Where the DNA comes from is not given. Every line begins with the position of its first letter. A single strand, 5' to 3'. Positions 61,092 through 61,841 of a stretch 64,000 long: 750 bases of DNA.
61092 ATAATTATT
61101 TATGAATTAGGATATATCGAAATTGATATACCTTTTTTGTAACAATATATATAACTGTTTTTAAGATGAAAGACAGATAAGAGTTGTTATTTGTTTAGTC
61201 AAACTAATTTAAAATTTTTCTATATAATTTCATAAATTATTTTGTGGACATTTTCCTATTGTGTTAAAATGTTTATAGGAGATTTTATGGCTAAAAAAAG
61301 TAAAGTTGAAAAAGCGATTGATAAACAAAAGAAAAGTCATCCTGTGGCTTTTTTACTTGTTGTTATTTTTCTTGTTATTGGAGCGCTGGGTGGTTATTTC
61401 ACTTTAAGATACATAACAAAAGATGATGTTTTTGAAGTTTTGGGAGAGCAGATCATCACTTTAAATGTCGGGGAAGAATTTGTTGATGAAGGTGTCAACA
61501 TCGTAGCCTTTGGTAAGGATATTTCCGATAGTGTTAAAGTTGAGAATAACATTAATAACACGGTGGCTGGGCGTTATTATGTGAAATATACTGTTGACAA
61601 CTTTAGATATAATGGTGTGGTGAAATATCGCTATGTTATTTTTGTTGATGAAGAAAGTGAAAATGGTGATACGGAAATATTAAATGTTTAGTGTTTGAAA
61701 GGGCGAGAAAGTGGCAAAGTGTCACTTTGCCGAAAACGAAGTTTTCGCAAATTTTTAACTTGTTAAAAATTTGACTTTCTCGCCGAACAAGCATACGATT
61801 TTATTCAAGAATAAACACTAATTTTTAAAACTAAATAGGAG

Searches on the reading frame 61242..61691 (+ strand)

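Call 39: search_protein_families(library=pfam, proteins=[window:61242-61691:+], max_evalue=10)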
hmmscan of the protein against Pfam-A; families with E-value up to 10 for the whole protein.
window:61242-61691:+ (149 aa): 3 families
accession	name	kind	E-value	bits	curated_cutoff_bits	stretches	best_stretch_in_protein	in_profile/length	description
PF16403.11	Bact_surface_Ig-like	-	2.1e-11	44.1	27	1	65-132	2-69/71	Bacterial surface protein, Ig-like domain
PF06624.17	RAMP4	-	0.026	14.9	24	1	17-47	18-50/60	Ribosome associated membrane protein RAMP4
PF03672.18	UPF0154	-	0.14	12.5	27.1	1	40-61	1-22/60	Uncharacterised protein family (UPF0154)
